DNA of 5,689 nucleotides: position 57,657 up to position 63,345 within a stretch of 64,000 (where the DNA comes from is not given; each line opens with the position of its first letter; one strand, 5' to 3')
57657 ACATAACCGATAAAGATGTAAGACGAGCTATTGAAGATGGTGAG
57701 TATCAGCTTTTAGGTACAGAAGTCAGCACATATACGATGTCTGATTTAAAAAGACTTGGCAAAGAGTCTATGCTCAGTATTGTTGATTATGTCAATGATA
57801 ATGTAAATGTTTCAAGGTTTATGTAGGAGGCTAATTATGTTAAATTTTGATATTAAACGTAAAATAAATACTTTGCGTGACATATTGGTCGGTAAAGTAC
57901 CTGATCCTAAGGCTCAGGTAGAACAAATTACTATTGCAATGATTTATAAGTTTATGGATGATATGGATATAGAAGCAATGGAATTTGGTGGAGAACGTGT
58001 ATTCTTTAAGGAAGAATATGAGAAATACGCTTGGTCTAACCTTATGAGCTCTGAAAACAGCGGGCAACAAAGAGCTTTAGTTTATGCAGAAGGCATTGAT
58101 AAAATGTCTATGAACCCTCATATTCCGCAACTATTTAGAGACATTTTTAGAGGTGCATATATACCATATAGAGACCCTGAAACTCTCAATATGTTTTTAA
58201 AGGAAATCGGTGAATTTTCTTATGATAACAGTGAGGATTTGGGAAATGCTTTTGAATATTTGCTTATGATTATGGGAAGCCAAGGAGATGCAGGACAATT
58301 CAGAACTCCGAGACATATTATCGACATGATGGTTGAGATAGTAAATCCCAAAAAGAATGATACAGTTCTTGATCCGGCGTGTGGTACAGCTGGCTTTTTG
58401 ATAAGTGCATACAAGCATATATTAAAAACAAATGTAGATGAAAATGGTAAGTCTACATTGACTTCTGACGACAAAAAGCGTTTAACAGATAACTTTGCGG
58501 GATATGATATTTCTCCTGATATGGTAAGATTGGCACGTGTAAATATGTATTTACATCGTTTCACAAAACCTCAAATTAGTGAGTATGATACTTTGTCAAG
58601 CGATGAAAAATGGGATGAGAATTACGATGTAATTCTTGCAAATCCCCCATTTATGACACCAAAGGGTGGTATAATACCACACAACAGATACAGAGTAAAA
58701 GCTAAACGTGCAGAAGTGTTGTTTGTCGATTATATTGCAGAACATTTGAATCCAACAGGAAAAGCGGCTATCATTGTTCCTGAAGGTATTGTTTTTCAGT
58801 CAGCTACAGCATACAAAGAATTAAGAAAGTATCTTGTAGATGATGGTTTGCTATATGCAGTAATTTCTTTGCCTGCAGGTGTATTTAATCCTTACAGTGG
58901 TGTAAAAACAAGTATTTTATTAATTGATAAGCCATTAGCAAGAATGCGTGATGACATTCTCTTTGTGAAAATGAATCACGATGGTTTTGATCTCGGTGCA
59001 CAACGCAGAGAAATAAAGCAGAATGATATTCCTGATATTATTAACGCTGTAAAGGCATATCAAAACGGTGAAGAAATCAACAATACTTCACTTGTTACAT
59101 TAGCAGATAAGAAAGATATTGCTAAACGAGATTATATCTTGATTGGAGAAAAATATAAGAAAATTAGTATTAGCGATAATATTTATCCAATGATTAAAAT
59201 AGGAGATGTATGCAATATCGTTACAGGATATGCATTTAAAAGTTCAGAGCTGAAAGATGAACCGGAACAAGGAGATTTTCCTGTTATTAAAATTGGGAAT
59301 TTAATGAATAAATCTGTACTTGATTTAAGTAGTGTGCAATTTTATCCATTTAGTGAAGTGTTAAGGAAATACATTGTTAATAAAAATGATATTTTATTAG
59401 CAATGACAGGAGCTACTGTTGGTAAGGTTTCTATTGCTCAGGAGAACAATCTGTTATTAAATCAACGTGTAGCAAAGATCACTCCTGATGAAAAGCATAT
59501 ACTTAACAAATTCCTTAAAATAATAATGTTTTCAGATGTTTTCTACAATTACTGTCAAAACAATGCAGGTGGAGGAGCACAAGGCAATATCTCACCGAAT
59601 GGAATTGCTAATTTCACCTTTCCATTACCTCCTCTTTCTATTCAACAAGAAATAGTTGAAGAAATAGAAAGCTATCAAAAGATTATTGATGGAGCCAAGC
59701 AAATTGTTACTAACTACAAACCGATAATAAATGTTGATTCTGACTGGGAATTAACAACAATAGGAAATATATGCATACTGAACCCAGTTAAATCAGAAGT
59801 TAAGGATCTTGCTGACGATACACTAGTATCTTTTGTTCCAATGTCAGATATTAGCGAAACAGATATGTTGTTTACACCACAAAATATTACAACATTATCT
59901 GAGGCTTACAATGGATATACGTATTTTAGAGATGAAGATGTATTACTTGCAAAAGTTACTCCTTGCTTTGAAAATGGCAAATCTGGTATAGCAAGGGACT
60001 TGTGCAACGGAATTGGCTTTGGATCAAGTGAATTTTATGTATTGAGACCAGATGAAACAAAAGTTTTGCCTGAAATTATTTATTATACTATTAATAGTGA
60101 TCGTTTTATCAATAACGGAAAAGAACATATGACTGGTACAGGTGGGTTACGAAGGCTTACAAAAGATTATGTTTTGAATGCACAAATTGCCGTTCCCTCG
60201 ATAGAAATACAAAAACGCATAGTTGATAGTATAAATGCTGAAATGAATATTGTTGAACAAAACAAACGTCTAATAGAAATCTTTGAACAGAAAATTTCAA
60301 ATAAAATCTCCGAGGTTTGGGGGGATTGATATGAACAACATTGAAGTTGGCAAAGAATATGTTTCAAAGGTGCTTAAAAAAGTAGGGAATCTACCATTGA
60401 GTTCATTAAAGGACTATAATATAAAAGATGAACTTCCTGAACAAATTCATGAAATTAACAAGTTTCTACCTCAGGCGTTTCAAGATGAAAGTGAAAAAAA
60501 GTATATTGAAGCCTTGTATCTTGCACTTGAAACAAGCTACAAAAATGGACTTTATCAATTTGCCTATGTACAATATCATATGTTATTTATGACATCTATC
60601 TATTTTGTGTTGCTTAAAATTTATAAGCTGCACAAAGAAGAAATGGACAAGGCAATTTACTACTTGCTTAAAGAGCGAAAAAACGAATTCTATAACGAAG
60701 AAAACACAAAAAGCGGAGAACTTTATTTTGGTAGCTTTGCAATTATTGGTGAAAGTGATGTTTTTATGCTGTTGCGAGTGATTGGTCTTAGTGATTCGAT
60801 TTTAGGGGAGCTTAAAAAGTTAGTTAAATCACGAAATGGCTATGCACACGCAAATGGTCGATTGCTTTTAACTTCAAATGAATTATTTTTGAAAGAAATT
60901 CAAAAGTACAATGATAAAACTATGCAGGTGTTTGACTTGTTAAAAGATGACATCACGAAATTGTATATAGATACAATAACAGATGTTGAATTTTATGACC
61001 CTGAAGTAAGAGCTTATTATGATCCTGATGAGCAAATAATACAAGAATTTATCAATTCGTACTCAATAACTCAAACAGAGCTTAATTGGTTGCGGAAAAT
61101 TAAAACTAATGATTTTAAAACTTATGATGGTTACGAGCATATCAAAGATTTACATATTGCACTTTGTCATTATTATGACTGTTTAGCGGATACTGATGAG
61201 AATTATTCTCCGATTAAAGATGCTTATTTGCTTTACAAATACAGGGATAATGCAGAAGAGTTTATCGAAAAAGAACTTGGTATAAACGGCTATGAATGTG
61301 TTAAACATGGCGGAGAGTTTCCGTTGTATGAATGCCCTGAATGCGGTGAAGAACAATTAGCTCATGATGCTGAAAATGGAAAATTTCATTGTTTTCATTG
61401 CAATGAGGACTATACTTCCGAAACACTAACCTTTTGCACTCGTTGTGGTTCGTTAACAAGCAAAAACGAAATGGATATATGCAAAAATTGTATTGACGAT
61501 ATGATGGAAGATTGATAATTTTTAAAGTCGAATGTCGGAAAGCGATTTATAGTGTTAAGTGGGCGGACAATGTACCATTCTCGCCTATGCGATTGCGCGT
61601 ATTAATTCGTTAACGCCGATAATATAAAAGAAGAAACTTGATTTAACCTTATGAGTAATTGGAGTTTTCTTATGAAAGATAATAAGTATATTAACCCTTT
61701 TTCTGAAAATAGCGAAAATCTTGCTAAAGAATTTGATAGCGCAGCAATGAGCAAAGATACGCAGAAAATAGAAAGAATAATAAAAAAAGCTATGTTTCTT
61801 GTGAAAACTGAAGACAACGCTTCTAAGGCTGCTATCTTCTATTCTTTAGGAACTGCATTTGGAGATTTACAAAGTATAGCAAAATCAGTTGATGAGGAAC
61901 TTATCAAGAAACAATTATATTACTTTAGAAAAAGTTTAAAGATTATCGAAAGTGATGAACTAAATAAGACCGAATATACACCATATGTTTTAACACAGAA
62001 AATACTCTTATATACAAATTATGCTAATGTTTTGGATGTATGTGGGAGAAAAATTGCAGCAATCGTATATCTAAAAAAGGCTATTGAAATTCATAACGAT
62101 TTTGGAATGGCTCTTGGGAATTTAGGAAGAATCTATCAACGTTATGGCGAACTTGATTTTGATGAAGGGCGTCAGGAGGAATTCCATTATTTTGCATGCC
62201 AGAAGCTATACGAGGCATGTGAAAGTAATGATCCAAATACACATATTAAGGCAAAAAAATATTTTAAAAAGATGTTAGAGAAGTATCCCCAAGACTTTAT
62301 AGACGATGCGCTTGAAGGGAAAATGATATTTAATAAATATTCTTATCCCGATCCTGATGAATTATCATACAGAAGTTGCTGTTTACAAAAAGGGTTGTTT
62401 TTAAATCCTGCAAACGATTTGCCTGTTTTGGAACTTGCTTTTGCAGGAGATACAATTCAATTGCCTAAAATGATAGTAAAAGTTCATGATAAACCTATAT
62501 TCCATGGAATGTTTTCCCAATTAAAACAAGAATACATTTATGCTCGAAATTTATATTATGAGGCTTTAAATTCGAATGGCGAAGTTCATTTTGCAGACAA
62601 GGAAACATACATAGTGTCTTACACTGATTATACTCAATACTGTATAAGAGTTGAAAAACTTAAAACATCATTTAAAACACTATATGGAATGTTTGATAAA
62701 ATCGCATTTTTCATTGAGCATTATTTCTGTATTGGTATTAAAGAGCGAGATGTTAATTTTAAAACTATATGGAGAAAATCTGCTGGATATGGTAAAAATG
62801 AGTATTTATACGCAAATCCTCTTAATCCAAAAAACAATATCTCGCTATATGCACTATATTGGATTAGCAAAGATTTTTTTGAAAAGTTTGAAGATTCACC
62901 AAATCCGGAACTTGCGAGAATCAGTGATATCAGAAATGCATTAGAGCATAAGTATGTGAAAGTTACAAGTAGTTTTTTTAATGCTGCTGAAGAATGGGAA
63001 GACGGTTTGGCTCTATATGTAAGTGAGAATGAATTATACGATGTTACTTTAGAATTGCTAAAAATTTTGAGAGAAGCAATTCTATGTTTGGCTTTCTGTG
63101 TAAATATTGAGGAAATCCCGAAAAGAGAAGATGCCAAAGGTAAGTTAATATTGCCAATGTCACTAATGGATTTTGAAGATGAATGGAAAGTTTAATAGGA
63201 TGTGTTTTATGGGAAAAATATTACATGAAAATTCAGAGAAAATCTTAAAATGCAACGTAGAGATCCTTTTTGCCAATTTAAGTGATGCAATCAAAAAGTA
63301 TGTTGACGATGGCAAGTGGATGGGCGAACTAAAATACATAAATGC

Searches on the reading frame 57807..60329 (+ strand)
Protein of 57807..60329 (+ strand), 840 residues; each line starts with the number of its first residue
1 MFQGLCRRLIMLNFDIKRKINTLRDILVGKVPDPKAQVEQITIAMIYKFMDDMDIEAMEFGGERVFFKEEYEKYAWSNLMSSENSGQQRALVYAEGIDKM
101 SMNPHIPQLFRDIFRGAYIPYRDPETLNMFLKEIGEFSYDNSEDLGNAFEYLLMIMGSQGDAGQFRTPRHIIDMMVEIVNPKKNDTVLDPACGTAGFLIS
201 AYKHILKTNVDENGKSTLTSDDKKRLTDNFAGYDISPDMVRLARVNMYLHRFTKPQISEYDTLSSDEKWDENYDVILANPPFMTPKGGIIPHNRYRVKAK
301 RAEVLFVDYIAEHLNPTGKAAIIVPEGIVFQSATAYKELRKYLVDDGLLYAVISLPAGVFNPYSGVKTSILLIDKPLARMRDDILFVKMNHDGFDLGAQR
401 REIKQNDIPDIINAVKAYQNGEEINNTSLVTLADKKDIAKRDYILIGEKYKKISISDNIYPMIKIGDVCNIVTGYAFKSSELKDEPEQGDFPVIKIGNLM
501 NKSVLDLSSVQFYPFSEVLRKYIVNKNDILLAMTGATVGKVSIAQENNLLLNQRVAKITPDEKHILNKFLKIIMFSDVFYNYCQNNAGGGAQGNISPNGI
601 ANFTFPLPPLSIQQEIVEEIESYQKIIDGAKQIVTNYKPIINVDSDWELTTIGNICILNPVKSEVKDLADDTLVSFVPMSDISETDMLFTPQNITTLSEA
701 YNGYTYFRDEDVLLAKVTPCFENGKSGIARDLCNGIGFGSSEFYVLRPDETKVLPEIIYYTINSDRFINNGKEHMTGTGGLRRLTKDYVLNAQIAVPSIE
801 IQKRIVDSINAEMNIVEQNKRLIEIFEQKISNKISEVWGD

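Call 15: search_protein_families(library=pfam, proteins=[window:57807-60329:+])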
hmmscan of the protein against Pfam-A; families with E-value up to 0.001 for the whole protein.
window:57807-60329:+ (840 aa): 7 families
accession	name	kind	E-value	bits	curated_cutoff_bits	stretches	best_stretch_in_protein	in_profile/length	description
PF02384.22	N6_Mtase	-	6.4e-58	197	20.4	1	143-452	4-304/311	N-6 DNA Methylase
PF01420.25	Methylase_S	-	1.2e-28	100.9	22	2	463-629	7-158/168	Type I restriction modification DNA specificity domain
PF07669.17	Eco57I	-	1.6e-08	35.3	25.3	1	261-358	69-169/171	Eco57I restriction-modification methylase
PF01170.24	UPF0020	-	3.2e-08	34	22.3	1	174-342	19-184/197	RMKL-like, methyltransferase domain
PF13847.12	Methyltransf_31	-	1.6e-06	28.4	27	1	182-282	2-84/145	Methyltransferase domain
PF20473.4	MmeI_Mtase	-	6.5e-06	25.9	27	1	185-253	21-88/259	MmeI, DNA-methyltransferase domain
PF05175.20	MTS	-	0.00054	20.1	23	0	230-286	58-112/170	Methyltransferase small domain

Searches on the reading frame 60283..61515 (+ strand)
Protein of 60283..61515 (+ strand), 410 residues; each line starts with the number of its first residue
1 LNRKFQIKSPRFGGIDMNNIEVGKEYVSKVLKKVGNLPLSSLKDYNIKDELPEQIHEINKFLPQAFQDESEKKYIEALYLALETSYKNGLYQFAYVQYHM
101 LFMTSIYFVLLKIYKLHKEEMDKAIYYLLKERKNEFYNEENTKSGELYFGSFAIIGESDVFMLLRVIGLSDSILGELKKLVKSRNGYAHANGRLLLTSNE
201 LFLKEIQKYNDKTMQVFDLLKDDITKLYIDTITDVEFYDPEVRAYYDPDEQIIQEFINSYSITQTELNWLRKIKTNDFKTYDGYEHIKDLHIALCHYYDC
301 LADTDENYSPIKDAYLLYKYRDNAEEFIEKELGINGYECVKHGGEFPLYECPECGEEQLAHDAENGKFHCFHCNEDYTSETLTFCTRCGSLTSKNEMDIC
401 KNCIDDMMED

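Call 15: search_protein_families(library=pfam, proteins=[window:60283-61515:+])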
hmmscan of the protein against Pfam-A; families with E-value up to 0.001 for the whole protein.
window:60283-61515:+ (410 aa): 1 family
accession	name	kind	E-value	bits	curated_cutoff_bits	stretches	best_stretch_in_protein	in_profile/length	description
PF18737.6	HEPN_MAE_28990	-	5.2e-06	27.2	26.8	1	130-229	110-207/211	MAE_28990/MAE_18760-like HEPN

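Call 56: search_protein_families(library=padloc, proteins=[window:60283-61515:+], max_evalue=0.001)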
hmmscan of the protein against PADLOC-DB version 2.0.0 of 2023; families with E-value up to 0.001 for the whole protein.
window:60283-61515:+ (410 aa): 0 families

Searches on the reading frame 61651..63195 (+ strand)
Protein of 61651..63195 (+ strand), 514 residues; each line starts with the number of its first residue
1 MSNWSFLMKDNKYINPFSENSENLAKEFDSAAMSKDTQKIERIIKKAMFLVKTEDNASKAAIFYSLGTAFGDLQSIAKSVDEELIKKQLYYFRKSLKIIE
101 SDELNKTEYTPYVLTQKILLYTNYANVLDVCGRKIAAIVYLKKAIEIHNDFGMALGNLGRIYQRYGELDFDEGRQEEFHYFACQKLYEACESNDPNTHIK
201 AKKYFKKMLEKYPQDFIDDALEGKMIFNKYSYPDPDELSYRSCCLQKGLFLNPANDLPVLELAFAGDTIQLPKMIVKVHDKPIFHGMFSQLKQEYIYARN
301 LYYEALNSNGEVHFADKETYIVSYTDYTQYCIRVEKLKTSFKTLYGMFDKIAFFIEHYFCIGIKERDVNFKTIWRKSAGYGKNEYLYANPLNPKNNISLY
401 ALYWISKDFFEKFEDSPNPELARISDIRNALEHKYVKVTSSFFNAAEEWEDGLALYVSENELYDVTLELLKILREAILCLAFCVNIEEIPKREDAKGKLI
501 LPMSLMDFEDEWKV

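Call 15: search_protein_families(library=pfam, proteins=[window:61651-63195:+])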
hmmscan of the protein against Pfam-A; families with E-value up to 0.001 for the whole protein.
window:61651-63195:+ (514 aa): 1 family
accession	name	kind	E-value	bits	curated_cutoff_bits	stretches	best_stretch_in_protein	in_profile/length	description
PF18733.6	HEPN_LA2681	-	5.2e-58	196.2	27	1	276-487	2-204/204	LA2681-like HEPN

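Call 32: find_encoding_contigs(protein=window:61651-63195:+, flank=10000, max_places=4)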
Protein window:61651-63195:+ (514 aa): no gene with exactly this product is on record in the collection.

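Call 56: search_protein_families(library=padloc, proteins=[window:61651-63195:+], max_evalue=0.001)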
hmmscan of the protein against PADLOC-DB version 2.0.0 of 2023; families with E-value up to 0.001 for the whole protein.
window:61651-63195:+ (514 aa): 0 families
